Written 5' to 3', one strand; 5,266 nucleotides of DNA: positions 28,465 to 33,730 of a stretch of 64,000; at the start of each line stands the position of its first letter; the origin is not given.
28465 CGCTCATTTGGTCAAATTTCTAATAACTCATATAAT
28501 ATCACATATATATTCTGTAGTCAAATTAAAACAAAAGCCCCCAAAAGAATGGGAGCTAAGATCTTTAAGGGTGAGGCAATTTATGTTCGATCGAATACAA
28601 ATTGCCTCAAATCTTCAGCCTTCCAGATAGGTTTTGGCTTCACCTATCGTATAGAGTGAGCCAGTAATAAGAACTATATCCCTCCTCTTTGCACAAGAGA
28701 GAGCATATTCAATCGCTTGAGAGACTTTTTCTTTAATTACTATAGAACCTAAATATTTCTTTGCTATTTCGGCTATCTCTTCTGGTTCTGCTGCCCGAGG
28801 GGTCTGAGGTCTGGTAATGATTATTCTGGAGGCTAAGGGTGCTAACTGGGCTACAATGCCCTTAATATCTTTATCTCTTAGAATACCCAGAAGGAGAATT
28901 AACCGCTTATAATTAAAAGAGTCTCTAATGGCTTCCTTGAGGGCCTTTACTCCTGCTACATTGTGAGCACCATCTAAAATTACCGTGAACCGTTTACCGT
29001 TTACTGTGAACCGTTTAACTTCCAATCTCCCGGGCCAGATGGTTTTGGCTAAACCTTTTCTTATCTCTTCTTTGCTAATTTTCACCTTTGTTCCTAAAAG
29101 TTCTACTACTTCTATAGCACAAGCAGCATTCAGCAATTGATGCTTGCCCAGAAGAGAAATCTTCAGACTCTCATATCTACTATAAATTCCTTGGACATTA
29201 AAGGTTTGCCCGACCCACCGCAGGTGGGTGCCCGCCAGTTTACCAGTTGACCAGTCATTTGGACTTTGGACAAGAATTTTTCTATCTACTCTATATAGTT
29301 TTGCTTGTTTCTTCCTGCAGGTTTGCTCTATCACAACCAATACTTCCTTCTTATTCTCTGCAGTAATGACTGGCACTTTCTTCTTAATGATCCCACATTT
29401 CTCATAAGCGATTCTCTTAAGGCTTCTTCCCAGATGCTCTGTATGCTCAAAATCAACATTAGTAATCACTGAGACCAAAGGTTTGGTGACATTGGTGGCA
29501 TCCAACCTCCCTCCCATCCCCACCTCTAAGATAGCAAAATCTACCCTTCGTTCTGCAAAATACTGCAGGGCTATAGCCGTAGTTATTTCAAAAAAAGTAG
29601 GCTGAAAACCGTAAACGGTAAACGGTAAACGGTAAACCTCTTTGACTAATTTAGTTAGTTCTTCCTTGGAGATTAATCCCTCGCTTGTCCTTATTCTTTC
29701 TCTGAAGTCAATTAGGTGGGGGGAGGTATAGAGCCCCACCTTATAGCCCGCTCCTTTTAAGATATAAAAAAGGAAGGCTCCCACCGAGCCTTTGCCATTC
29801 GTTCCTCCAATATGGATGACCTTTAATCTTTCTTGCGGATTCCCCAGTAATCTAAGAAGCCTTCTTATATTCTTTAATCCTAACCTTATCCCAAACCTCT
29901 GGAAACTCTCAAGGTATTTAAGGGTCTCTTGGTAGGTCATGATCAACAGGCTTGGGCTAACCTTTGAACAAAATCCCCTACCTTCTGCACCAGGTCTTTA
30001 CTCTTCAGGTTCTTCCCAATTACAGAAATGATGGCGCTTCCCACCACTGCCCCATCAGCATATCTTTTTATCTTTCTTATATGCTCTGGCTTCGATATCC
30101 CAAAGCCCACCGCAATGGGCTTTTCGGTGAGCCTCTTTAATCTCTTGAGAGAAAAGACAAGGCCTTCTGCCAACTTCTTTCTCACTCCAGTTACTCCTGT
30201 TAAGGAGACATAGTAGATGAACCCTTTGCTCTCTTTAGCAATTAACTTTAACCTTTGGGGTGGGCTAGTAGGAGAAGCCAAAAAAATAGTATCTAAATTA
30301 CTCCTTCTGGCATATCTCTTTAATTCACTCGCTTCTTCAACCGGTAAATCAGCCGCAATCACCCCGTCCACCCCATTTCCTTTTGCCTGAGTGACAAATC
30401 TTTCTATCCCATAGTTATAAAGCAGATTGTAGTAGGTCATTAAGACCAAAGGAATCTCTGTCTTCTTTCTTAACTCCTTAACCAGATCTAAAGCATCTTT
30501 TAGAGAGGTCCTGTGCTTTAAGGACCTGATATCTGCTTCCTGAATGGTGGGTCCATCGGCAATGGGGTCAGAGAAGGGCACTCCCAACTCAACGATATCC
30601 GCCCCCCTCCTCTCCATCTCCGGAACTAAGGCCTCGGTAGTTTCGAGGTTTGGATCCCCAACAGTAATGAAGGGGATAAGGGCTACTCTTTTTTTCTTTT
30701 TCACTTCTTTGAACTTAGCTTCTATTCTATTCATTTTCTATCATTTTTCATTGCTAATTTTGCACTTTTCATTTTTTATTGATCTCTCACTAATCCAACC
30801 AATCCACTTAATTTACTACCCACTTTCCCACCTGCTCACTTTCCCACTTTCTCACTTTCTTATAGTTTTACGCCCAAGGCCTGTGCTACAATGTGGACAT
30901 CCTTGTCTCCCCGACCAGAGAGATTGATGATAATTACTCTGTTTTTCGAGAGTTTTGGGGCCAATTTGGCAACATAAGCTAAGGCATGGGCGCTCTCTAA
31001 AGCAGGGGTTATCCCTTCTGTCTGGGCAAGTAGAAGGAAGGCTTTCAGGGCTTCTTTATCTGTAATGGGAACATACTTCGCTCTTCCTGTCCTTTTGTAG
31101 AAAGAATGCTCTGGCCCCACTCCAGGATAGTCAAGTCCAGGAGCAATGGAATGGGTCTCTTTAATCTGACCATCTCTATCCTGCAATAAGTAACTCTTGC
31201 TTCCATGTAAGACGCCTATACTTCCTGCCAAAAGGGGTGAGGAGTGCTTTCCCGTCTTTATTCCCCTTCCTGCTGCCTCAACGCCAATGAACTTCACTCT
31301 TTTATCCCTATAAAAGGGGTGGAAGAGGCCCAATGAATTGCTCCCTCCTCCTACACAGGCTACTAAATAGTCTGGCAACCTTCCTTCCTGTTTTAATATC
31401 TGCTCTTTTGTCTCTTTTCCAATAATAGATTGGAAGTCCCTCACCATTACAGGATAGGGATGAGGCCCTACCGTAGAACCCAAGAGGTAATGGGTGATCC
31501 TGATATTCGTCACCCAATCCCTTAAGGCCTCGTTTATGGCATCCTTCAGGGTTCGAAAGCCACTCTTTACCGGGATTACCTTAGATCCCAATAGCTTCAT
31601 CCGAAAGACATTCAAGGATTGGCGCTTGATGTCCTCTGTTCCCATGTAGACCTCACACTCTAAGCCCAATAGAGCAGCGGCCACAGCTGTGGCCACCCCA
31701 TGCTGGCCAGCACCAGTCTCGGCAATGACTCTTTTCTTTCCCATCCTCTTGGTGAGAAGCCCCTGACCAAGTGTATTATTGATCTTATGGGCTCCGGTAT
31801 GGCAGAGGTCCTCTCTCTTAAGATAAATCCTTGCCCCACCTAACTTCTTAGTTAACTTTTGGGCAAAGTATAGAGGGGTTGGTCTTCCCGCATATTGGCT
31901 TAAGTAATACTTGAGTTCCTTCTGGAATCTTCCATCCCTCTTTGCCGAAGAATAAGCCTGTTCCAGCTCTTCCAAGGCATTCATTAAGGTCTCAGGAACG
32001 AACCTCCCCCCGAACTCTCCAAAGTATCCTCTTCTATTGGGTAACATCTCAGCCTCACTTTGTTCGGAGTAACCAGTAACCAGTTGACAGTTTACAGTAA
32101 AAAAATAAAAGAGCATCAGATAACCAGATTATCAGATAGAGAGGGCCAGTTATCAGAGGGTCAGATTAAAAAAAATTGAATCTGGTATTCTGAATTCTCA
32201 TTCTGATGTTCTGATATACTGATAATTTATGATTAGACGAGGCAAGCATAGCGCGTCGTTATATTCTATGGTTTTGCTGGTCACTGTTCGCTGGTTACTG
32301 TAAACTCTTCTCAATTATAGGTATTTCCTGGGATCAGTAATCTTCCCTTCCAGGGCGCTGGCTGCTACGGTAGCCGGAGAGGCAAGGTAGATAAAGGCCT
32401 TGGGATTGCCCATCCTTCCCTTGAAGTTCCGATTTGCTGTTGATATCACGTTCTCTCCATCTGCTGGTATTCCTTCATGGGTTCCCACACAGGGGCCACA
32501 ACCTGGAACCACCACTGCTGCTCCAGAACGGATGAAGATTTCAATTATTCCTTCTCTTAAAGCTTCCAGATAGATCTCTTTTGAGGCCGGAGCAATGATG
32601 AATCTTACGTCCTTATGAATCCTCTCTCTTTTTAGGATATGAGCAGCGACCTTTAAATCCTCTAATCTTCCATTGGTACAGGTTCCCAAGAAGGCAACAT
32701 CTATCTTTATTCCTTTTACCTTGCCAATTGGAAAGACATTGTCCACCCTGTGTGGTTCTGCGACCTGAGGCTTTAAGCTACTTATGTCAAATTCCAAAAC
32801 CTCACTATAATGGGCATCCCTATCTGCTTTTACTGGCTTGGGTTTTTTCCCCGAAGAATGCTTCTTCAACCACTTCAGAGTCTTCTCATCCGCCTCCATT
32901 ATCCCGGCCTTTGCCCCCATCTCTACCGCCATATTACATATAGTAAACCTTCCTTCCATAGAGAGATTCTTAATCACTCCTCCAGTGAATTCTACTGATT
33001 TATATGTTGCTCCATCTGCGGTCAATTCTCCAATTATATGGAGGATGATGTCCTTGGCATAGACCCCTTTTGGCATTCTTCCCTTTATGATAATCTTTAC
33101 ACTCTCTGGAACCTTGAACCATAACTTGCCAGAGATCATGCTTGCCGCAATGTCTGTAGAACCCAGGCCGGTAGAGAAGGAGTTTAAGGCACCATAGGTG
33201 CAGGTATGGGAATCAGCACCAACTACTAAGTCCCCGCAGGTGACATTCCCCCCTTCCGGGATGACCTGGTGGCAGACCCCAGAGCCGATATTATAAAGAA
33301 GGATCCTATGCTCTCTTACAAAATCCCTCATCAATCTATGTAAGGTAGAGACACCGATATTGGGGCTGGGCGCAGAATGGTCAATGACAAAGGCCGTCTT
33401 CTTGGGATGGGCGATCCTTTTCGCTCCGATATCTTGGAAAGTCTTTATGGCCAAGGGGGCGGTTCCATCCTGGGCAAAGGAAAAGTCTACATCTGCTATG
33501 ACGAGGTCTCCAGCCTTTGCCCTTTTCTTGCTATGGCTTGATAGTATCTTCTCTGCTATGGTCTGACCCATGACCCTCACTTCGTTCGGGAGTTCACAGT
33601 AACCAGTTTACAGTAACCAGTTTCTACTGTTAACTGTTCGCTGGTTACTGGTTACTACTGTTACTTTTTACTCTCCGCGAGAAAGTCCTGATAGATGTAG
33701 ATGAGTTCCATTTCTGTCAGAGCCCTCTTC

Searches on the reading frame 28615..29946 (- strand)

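Call 78: search_protein_families(library=pfam, proteins=[window:28615-29946:-], max_evalue=0.00001)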
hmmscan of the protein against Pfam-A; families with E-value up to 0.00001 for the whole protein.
window:28615-29946:- (443 aa): 2 families
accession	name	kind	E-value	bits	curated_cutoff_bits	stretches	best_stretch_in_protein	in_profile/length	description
PF02875.26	Mur_ligase_C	-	4.4e-23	82.9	28.4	1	306-430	1-126/127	Mur ligase, glutamate ligase domain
PF08245.18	Mur_ligase_M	-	6.7e-14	52.7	24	1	80-280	33-199/200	Mur ligase middle domain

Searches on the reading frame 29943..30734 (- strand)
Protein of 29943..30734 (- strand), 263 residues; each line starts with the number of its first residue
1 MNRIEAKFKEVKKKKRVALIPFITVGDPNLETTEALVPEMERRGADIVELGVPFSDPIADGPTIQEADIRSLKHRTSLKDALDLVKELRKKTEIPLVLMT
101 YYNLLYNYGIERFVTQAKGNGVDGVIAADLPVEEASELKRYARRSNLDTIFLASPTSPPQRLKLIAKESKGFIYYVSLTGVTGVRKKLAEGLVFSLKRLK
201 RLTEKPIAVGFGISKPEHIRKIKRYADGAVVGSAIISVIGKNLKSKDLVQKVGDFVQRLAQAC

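Call 78: search_protein_families(library=pfam, proteins=[window:29943-30734:-], max_evalue=0.00001)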
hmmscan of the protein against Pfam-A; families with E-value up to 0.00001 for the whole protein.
window:29943-30734:- (263 aa): 1 family
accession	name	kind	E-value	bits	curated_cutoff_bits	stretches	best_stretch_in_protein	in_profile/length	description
PF00290.26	Trp_syntA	-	4.9e-92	308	27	1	8-261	1-256/259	Tryptophan synthase alpha chain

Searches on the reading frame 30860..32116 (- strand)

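Call 78: search_protein_families(library=pfam, proteins=[window:30860-32116:-], max_evalue=0.00001)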
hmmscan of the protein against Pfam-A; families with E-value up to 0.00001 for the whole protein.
window:30860-32116:- (418 aa): 1 family
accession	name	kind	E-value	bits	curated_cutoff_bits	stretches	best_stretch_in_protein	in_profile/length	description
PF00291.31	PALP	-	8.5e-44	150.5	35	1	76-400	4-294/295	Pyridoxal-phosphate dependent enzyme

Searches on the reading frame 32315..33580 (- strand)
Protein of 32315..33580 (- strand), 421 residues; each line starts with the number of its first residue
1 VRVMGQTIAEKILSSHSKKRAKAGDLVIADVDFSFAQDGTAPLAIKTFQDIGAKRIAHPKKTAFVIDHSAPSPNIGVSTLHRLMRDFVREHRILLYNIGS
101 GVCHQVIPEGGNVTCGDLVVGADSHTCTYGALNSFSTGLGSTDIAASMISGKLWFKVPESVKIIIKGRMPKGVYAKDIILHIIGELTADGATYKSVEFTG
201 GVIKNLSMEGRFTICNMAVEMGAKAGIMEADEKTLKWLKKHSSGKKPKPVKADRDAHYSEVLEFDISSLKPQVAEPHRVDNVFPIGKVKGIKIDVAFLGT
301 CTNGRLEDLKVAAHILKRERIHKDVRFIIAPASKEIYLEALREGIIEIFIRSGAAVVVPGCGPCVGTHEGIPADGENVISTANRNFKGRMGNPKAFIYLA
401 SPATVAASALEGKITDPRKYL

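Call 78: search_protein_families(library=pfam, proteins=[window:32315-33580:-], max_evalue=0.00001)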
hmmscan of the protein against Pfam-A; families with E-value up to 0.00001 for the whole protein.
window:32315-33580:- (421 aa): 1 family
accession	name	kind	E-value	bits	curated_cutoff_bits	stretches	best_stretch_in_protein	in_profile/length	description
PF00330.25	Aconitase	-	2e-105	353.9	28.7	2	10-287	1-306/463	Aconitase family (aconitate hydratase)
